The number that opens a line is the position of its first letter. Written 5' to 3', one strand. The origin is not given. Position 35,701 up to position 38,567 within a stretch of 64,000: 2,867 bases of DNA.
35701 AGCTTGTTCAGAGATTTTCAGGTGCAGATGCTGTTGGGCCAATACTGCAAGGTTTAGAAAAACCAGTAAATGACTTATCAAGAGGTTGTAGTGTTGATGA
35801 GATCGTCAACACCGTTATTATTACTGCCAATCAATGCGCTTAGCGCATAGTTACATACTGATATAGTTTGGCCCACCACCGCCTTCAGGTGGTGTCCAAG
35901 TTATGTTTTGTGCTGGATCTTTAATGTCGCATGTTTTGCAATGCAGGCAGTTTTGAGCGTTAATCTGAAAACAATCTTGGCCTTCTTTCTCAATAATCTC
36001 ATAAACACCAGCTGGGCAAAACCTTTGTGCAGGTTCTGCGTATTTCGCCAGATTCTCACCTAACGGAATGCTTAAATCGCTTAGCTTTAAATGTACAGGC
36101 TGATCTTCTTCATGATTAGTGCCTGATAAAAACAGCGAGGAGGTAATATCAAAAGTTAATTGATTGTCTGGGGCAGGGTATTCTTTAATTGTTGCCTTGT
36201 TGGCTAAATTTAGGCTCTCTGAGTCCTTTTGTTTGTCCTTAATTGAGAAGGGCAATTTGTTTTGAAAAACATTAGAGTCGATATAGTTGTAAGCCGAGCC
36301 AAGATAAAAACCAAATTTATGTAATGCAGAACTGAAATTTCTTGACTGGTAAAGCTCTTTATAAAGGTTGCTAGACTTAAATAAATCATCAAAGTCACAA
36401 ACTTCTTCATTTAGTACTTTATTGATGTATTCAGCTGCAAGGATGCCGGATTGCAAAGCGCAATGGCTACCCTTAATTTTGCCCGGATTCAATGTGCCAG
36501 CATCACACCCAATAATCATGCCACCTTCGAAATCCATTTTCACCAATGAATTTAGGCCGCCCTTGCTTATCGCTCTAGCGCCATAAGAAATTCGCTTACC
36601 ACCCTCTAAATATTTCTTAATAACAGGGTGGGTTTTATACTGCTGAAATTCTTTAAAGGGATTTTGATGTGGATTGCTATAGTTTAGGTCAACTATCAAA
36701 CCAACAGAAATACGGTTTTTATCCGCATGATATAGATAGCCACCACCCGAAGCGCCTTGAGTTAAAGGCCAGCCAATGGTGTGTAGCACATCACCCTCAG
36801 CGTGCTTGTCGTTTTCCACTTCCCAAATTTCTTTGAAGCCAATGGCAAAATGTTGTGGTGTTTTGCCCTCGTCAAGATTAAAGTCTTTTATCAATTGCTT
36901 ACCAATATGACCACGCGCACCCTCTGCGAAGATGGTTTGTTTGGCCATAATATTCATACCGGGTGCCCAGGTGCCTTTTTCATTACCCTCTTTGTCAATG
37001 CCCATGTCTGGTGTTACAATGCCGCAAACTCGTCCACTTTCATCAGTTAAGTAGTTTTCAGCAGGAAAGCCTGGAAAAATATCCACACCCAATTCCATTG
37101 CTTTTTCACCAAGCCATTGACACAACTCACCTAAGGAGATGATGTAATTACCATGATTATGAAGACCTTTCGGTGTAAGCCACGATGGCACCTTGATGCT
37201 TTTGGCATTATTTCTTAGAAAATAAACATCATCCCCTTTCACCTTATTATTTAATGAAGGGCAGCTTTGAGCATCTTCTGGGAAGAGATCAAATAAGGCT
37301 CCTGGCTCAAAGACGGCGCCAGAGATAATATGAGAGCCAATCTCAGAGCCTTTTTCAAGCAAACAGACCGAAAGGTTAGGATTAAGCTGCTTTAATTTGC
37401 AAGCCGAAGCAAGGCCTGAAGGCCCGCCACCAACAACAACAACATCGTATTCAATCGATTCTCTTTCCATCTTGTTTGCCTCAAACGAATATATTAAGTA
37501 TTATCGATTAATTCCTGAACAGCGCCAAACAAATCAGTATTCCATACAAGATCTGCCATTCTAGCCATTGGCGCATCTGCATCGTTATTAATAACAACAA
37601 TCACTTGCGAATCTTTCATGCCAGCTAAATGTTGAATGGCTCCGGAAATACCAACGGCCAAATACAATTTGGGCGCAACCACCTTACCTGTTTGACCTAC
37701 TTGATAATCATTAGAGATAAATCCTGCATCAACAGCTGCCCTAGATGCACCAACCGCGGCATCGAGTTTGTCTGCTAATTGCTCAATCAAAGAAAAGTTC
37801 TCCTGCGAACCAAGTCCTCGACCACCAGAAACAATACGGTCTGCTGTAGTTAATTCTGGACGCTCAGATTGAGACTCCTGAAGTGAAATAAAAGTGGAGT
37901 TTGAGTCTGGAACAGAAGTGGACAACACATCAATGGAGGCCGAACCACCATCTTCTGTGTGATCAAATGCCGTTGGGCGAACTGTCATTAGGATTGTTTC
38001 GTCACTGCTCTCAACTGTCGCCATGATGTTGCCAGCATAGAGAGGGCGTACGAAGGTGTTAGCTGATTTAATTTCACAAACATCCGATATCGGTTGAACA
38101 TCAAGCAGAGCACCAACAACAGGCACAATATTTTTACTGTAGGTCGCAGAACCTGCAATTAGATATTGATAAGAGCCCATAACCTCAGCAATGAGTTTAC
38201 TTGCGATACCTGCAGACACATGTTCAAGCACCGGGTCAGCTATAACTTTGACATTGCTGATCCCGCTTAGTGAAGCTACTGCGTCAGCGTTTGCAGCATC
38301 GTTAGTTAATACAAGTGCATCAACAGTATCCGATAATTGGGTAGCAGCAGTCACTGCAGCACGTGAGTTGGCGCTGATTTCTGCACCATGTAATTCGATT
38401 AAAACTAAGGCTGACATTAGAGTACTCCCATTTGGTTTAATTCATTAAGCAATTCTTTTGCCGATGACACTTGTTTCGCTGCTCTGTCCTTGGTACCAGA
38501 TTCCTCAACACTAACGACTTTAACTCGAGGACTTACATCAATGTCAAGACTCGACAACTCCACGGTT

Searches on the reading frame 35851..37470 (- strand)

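Call 3: search_protein_families(library=pfam, proteins=[window:35851-37470:-])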
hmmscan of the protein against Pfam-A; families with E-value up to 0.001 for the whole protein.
window:35851-37470:- (539 aa): 8 families
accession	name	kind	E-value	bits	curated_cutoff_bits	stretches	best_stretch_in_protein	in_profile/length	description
PF05187.19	Fer4_ETF_QO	-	3.8e-47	159.2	24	1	437-536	2-103/104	Electron transfer flavoprotein-ubiquinone oxidoreductase, 4Fe-4S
PF21162.3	ETFQO_UQ-bd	-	8e-40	135.7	27.7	1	208-301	1-96/96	ETF-QO, ubiquinone-binding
PF01266.30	DAO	-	5.4e-10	39.8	27.9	1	9-47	1-37/353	FAD dependent oxidoreductase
PF00890.30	FAD_binding_2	-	2.7e-09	37.2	20.4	1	9-48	1-38/414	FAD binding domain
PF01946.23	Thi4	-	2.3e-08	34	26.2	1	6-51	16-60/235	Thi4 family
PF13450.12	NAD_binding_8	-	1.1e-07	32.5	21.9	1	12-61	1-46/68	NAD(P)-binding Rossmann-like domain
PF03486.20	HI0933_like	-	0.00013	22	50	1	9-49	2-40/244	HI0933-like protein Rossmann domain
PF05834.18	Lycopene_cycl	-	0.00039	20.1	23.4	1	9-44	1-36/380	Lycopene cyclase protein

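Call 4: search_protein_families(library=ncbifam, proteins=[window:35851-37470:-])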
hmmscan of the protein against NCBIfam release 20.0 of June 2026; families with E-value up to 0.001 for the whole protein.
window:35851-37470:- (539 aa): 19 families
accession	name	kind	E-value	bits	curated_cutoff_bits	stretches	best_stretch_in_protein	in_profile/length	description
NF007450.0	PRK10015.1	subfamily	4.1e-22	78.5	466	1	7-349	5-331/429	FAD-dependent oxidoreductase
NF007542.0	PRK10157.1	subfamily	1.4e-16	60.2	610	1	8-354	6-336/428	FAD-dependent oxidoreductase FixC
NF041080.1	DGGGPL_reductase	equivalog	8.1e-16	57.9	580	1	7-377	1-339/447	digeranylgeranylglycerophospholipid reductase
TIGR02032.1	GG-red-SF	subfamily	8.8e-13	48.6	158.8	1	8-349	1-297/297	geranylgeranyl reductase family protein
NF041160.1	DGGPL_Thplmales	equivalog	2.4e-07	30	780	1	6-152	2-138/396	digeranylgeranylglycerophospholipid reductase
NF006131.0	PRK08275.1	equivalog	2.6e-07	29.3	587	1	2-42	5-45/577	fumarate reductase/succinate dehydrogenase flavoprotein subunit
TIGR00292.1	TIGR00292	equivalog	1.3e-06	27.8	148.3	1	5-51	19-63/254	sulfide-dependent adenosine diphosphate thiazole synthase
TIGR02023.1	BchP-ChlP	subfamily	2.7e-06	26.6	343.3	0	8-41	1-32/388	geranylgeranyl diphosphate reductase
TIGR00562.1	proto_IX_ox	equivalog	7.9e-06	24.7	97.85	1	8-60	3-53/470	protoporphyrinogen oxidase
TIGR00275.1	TIGR00275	subfamily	2.6e-05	23.2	183.8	1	10-48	1-37/401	aminoacetone oxidase family FAD-binding enzyme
NF053717.1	VnlPnlRedVprA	equivalog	7e-05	21.8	600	1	7-46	6-43/481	vinyl phenol reductase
NF004613.0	PRK05945.1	equivalog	0.00011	21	824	1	6-81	2-76/575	succinate dehydrogenase/fumarate reductase flavoprotein subunit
NF004724.0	PRK06069.1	subfamily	0.00012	20.4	826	1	4-51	2-50/577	succinate dehydrogenase/fumarate reductase flavoprotein subunit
NF008726.1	PRK11728.1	equivalog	0.00017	20.5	299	1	8-47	1-40/389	L-2-hydroxyglutarate oxidase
NF006593.0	PRK09126.1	equivalog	0.0002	20.4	420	1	7-42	4-37/393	5-demethoxyubiquinol-8 5-hydroxylase UbiM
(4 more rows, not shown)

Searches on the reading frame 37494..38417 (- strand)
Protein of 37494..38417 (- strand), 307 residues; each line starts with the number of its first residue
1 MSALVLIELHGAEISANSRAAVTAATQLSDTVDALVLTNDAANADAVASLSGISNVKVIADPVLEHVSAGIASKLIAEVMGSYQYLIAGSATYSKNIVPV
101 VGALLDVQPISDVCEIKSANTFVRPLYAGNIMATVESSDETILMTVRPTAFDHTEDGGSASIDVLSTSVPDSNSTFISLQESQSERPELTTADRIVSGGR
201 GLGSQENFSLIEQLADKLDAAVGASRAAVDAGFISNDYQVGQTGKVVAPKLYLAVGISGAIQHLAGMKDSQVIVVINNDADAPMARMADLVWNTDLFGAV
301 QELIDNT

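Call 3: search_protein_families(library=pfam, proteins=[window:37494-38417:-])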
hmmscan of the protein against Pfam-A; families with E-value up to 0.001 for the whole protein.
window:37494-38417:- (307 aa): 2 families
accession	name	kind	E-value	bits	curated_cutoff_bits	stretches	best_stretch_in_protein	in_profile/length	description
PF00766.25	ETF_alpha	-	2.2e-37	127.3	27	1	188-268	1-81/81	Electron transfer flavoprotein FAD-binding domain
PF01012.27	ETF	-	1.9e-29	103.2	26.7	1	4-165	2-174/181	Electron transfer flavoprotein domain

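Call 4: search_protein_families(library=ncbifam, proteins=[window:37494-38417:-])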
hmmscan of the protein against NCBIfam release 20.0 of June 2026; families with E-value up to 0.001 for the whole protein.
window:37494-38417:- (307 aa): 5 families
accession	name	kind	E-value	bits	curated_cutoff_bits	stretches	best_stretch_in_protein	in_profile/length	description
NF042970.1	AcrlCoAredClosAcrA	equivalog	4.6e-41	141.1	600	1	122-306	162-356/360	acryloyl-CoA reductase electron transfer subunit beta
NF038209.1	mft_etfA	equivalog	1.3e-37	129.8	240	1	34-303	27-298/303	mycofactocin-associated electron transfer flavoprotein alpha subunit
NF051845.1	EtFlavAlphaProt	equivalog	1.6e-26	93.2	600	1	5-304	95-396/406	electron transfer flavoprotein subunit alpha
NF002889.0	PRK03363.1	equivalog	9.3e-25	87.6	549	1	117-291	118-295/313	electron transfer flavoprotein subunit alpha/FixB family protein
NF008884.0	PRK11916.1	equivalog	9.8e-22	77.7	528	1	22-306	21-309/312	electron transfer flavoprotein subunit alpha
